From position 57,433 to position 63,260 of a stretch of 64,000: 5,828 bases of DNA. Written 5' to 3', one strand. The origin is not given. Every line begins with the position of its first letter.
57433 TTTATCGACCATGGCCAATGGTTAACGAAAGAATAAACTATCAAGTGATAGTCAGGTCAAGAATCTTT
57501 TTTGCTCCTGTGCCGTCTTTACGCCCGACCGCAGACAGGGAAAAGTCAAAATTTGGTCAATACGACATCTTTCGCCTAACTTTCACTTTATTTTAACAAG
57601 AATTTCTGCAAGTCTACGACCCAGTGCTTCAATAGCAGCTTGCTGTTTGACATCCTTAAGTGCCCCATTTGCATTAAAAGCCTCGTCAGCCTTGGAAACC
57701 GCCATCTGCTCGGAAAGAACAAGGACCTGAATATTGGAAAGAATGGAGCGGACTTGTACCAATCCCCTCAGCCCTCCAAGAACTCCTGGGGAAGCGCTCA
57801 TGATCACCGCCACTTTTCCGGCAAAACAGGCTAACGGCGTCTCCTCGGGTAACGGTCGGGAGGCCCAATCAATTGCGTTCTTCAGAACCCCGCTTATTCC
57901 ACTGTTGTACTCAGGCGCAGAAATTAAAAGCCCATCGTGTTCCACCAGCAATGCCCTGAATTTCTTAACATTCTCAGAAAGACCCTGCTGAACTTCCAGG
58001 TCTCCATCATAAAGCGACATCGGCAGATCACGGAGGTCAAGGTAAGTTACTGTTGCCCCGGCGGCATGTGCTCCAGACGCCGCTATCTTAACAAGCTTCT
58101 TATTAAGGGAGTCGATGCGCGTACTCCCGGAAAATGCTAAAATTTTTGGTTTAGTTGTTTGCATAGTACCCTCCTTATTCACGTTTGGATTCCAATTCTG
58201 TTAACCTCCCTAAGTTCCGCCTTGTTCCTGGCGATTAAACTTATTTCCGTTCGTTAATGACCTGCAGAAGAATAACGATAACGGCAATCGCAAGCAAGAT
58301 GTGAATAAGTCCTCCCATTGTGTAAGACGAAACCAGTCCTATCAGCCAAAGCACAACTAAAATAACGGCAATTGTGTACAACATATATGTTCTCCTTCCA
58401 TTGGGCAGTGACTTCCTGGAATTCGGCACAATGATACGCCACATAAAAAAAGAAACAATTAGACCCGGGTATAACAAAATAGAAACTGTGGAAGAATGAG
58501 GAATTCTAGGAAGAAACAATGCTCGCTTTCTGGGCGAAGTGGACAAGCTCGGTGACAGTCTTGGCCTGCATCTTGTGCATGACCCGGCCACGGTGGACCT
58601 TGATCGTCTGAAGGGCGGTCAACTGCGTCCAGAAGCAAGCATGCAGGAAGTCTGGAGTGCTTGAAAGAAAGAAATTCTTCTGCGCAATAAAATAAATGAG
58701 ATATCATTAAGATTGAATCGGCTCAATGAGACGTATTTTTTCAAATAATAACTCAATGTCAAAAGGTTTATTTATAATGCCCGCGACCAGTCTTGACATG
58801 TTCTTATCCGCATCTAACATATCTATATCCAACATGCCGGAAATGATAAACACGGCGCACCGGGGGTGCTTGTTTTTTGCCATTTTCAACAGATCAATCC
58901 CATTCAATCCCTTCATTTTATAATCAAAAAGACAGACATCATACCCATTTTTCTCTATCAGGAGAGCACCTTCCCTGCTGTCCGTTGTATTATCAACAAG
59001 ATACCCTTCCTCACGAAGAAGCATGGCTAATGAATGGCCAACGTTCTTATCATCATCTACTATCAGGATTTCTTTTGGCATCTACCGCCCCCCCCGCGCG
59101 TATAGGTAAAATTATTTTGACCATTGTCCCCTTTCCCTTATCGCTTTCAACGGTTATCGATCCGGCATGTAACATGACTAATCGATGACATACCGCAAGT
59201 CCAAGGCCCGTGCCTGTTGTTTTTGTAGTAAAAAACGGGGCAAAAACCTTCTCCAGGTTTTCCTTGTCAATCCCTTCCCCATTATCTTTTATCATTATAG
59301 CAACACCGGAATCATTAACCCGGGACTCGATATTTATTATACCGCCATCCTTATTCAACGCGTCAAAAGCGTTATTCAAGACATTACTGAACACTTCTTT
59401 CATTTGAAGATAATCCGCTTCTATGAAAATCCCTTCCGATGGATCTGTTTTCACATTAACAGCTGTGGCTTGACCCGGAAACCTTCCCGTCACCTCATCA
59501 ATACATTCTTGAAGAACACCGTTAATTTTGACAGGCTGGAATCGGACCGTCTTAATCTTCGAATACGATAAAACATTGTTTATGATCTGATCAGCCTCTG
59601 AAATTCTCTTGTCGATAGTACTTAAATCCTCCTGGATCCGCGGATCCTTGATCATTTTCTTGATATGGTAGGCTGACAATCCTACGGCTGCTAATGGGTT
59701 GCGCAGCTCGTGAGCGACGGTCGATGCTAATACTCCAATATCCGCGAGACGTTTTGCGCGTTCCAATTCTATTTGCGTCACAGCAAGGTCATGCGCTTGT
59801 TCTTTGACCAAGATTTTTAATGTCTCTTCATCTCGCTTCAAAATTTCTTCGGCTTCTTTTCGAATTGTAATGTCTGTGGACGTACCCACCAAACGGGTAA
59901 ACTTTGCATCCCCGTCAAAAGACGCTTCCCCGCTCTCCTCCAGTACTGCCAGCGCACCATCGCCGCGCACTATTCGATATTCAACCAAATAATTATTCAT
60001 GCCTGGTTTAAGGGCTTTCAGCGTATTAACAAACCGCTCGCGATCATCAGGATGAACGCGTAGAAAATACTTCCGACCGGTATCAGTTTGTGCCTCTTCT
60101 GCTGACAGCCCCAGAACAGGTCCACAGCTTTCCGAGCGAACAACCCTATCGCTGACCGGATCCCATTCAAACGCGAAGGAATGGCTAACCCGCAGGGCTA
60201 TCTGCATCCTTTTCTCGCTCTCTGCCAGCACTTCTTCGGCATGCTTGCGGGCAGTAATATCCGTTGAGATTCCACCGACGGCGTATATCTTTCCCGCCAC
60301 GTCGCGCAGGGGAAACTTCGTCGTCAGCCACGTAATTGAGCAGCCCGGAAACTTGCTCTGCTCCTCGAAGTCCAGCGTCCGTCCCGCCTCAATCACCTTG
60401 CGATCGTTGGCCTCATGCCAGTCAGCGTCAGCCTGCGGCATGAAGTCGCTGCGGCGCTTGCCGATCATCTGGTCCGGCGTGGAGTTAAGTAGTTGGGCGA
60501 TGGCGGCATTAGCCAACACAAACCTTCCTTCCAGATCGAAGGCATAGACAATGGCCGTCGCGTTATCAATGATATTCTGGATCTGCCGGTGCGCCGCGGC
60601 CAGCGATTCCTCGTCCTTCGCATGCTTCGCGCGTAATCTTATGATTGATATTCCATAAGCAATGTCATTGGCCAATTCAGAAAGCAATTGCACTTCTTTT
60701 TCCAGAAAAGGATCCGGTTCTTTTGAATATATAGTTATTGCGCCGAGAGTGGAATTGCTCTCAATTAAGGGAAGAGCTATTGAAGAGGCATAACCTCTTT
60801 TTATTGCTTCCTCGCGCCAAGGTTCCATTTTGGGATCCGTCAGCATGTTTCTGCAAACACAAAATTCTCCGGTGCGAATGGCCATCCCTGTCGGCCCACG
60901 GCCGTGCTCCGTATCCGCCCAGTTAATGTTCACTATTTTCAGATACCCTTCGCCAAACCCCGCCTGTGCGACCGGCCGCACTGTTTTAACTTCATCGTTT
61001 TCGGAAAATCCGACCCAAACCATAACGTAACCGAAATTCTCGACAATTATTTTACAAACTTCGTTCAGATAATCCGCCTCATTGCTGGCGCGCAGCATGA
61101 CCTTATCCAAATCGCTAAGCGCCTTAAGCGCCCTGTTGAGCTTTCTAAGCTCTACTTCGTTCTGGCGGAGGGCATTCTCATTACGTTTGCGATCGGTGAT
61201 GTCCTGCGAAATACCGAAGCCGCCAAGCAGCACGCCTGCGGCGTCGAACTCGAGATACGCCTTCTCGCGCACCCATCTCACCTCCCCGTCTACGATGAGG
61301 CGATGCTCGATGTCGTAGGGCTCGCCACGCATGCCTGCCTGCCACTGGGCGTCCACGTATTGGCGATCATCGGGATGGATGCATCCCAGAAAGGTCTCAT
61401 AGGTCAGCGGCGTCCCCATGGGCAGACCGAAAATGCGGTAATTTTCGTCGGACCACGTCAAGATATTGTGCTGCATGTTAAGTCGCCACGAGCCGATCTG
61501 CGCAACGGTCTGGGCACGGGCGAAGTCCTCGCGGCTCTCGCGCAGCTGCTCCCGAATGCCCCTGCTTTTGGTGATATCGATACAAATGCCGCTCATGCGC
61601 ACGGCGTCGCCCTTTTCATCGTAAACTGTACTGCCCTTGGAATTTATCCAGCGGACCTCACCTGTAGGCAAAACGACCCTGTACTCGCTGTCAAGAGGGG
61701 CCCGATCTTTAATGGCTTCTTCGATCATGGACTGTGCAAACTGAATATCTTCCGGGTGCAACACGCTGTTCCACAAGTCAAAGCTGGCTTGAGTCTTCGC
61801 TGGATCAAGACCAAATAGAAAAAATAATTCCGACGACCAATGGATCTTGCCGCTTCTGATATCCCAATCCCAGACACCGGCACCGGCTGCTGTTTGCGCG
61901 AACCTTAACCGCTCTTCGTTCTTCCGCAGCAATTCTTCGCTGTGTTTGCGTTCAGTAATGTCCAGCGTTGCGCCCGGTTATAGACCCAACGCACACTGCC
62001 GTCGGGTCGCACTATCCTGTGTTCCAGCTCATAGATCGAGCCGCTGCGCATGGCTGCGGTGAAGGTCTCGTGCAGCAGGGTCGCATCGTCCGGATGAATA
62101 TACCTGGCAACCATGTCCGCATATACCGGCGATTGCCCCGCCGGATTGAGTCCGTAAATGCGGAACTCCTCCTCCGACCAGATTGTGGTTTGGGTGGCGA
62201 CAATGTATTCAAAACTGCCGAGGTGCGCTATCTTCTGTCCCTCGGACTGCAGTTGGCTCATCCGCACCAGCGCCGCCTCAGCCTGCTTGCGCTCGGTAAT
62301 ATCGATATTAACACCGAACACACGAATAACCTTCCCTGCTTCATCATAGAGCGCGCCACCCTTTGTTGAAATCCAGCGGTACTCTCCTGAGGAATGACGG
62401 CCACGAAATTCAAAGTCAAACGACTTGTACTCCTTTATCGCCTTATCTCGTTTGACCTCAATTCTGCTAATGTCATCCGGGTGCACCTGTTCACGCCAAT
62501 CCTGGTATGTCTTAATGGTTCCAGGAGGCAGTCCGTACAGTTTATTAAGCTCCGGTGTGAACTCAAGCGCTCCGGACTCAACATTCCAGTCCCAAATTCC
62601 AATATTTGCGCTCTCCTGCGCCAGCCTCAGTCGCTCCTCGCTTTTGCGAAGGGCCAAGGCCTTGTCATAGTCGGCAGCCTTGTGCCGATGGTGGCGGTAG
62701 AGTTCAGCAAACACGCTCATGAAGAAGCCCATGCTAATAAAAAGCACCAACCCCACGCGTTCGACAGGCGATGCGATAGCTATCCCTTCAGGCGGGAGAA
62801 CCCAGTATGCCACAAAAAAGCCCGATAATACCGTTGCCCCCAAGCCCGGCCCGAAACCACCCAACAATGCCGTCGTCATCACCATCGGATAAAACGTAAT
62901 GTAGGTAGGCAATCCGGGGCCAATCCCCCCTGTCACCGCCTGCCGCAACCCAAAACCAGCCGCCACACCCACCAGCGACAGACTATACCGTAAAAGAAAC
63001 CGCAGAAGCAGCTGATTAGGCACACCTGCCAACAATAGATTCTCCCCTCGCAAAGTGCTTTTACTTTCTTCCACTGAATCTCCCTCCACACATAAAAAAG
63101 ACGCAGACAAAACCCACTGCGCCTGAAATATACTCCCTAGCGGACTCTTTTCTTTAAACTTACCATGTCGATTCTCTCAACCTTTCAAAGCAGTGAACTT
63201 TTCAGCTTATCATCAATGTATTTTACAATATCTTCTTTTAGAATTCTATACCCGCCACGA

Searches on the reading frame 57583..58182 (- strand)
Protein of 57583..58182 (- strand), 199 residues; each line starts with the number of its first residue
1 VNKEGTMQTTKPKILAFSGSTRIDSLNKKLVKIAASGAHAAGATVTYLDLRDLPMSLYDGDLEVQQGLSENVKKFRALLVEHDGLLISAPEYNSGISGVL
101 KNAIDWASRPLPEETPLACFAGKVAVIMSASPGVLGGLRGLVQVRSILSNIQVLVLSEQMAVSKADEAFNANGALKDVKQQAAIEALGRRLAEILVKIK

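Call 61: search_protein_families(library=pfam, proteins=[window:57583-58182:-], max_evalue=0.001)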
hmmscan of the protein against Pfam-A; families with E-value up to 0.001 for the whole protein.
window:57583-58182:- (199 aa): 2 families
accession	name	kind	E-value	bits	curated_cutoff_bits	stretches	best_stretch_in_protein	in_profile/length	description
PF03358.20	FMN_red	-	9.4e-40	136.1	24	1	12-165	1-150/152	NADPH-dependent FMN reductase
PF02525.22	Flavodoxin_2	-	3.3e-09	37.2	27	1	13-108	2-104/198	Flavodoxin-like fold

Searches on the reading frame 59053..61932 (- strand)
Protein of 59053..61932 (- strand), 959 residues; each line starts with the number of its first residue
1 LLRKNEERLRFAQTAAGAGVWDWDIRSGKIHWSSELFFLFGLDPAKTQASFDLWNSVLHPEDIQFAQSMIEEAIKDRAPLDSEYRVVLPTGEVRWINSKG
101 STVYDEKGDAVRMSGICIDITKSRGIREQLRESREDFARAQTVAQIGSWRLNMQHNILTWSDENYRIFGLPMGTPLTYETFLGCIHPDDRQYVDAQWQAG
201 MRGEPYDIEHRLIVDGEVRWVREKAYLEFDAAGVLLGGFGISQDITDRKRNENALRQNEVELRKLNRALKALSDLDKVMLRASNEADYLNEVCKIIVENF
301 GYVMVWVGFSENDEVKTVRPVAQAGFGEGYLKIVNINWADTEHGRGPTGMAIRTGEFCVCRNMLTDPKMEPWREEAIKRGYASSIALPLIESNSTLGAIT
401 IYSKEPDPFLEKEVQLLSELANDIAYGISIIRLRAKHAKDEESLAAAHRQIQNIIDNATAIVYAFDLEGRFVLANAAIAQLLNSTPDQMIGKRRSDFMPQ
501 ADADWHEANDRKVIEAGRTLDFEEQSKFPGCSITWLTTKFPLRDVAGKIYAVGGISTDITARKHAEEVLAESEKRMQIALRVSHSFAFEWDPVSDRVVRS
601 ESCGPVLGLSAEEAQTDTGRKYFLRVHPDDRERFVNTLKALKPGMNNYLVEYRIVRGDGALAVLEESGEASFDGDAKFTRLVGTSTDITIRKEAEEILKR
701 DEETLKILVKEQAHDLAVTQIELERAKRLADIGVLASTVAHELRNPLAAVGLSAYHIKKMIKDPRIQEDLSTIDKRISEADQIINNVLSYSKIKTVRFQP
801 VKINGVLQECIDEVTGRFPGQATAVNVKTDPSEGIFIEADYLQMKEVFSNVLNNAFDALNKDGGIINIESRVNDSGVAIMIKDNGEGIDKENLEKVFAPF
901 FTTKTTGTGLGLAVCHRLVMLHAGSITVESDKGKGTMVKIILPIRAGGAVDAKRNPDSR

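Call 60: search_protein_families(library=pfam, proteins=[window:59053-61932:-], max_evalue=0.00001)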
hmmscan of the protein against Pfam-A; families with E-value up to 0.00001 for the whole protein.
window:59053-61932:- (959 aa): 9 families
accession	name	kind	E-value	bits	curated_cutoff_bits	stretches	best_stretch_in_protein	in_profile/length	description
PF08447.18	PAS_3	-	2e-47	159.8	25.6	3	29-116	1-88/89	PAS fold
PF08448.16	PAS_4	-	9.1e-34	116.5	23.1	1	456-563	2-109/110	PAS fold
PF02518.31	HATPase_c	-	6.4e-25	88.2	26.4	1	840-944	2-109/111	Histidine kinase-, DNA gyrase B-, and HSP90-like ATPase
PF00989.32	PAS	-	4.7e-20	72.1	22.6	1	450-555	2-109/113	PAS fold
PF13185.12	GAF_2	-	6e-17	62.6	28.6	1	284-427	3-134/136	GAF domain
PF13426.13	PAS_9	-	3.6e-16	59.8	27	1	466-561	8-103/103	PAS domain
PF01590.32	GAF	-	3.4e-11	44.2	22.4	1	289-426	6-131/133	GAF domain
PF00512.31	HisKA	-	9.1e-10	38.9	26.9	1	735-794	5-64/66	His Kinase A (phospho-acceptor) domain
PF14501.12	HATPase_c_5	-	8.8e-06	26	22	0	844-934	6-94/102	GHKL domain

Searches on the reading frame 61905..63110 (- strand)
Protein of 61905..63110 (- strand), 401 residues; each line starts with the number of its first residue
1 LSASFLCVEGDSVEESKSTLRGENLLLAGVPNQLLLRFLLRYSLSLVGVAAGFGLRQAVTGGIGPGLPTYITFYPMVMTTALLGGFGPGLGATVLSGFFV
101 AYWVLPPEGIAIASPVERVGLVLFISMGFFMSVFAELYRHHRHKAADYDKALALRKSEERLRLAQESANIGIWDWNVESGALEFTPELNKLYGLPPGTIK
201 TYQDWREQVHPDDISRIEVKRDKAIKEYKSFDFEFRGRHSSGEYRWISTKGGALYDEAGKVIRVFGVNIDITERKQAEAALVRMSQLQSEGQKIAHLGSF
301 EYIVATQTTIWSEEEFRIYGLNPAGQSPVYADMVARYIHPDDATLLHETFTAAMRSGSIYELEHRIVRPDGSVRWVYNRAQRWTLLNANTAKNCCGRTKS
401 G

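Call 60: search_protein_families(library=pfam, proteins=[window:61905-63110:-], max_evalue=0.00001)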
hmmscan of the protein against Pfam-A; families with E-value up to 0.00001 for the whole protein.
window:61905-63110:- (401 aa): 4 families
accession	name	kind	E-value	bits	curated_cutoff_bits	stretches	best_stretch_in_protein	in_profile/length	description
PF08447.18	PAS_3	-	9.8e-31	106.3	25.6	2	185-268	5-89/89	PAS fold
PF13493.11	DUF4118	-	1.5e-10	41.3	28.4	1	44-146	3-105/107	Domain of unknown function (DUF4118)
PF08448.16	PAS_4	-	1.6e-08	35.2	23.1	1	206-276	41-110/110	PAS fold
PF00989.32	PAS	-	4.5e-07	30.3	22.6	0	159-271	1-113/113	PAS fold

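Call 67: find_encoding_contigs(protein=window:61905-63110:-, flank=10000, max_places=2)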
Protein window:61905-63110:- (401 aa): no gene with exactly this product is on record in the collection.
